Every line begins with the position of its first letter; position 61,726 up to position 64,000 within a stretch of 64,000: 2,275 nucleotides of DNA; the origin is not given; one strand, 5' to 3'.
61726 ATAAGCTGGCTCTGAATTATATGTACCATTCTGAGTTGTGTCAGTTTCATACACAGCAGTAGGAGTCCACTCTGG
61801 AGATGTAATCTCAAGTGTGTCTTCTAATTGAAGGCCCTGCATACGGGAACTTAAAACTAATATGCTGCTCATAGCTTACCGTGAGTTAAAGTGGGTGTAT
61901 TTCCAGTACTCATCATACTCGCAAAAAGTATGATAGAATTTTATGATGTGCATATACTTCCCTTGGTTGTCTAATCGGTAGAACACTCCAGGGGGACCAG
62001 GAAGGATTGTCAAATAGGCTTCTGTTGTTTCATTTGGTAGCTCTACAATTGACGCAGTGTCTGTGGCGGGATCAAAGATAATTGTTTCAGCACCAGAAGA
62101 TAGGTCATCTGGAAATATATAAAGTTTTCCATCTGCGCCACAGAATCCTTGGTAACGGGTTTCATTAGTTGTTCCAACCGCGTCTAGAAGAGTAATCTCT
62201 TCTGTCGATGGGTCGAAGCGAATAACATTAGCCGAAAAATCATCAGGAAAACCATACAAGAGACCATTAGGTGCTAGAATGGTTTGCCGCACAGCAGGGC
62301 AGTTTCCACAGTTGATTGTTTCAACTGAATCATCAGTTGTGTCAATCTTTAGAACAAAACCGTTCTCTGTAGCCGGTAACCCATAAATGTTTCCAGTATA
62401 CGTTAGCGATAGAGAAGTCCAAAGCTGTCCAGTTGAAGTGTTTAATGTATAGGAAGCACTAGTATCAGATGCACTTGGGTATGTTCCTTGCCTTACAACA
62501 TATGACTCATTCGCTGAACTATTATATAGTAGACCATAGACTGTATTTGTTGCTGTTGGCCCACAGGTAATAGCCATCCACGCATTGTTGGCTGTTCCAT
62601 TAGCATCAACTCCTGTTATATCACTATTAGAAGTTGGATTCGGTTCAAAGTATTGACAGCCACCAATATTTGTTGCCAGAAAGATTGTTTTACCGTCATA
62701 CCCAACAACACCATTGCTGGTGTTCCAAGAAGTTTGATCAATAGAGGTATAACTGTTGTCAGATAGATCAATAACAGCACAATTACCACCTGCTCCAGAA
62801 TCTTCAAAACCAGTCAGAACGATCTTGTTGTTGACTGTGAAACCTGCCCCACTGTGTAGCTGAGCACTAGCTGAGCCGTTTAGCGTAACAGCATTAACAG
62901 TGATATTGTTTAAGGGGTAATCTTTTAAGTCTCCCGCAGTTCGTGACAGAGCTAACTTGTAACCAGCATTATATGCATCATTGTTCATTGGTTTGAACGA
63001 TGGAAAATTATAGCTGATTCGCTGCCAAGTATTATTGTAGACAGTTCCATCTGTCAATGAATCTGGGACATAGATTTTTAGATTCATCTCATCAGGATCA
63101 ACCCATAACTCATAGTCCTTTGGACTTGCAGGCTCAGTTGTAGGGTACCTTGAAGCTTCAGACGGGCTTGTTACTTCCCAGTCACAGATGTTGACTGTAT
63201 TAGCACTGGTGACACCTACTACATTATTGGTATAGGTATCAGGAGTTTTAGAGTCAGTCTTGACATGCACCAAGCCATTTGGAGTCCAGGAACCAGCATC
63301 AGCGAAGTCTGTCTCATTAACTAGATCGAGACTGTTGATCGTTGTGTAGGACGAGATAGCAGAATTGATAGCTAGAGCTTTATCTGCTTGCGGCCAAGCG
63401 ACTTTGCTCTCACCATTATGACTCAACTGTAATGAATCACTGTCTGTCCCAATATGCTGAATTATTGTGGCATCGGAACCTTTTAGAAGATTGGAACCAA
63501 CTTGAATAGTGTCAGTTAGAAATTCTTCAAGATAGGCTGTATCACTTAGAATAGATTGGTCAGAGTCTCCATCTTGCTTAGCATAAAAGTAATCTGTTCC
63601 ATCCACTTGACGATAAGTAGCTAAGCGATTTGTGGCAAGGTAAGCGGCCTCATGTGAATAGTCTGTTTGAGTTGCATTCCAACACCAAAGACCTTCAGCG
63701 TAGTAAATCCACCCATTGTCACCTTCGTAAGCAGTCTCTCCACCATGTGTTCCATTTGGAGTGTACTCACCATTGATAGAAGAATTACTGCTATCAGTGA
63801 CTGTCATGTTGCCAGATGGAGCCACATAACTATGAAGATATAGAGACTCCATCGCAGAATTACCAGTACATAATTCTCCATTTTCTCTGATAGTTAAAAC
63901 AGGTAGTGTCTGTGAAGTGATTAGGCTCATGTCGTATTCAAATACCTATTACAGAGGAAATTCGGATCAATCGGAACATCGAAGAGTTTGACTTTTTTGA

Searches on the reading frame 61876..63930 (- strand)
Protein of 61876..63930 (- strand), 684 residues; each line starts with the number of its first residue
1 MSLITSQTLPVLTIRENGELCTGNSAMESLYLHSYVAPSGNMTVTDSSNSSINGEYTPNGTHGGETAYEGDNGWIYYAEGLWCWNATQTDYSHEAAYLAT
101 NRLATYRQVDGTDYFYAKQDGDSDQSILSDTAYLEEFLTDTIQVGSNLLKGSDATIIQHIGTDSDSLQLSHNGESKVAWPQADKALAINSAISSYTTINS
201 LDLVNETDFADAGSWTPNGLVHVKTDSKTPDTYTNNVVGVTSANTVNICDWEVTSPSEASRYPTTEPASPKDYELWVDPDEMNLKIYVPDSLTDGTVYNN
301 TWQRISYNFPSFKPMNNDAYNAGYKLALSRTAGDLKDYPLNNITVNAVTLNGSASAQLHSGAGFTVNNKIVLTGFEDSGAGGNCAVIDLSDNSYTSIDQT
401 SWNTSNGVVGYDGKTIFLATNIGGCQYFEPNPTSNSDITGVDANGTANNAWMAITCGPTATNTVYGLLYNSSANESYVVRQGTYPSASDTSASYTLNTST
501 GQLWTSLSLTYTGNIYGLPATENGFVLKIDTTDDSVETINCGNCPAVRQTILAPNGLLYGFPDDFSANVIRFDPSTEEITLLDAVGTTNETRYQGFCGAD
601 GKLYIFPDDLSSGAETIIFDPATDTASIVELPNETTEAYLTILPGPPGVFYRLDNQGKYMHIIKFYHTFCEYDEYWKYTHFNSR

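Call 43: find_encoding_contigs(protein=window:61876-63930:-, flank=10000, max_places=3)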
Protein window:61876-63930:- (684 aa): 10 contigs read that carry it; 3 places shown.
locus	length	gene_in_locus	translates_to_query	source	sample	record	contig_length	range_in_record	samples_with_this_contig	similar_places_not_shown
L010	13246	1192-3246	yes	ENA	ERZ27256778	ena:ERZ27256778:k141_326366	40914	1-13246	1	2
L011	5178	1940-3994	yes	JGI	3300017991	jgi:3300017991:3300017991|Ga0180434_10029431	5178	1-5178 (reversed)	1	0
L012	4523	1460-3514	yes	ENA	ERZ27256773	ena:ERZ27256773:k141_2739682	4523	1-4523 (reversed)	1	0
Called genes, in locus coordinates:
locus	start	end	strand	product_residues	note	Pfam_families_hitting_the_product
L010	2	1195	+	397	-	?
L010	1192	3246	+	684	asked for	-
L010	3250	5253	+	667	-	-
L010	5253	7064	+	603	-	-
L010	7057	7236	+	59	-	-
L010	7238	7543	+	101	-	-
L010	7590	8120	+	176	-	PF20557:DnaT_2 (faint)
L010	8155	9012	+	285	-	-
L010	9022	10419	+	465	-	-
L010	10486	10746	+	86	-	-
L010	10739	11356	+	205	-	-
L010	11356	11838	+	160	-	-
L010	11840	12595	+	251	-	-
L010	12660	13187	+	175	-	-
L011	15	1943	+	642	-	-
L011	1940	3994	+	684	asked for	-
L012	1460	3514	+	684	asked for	-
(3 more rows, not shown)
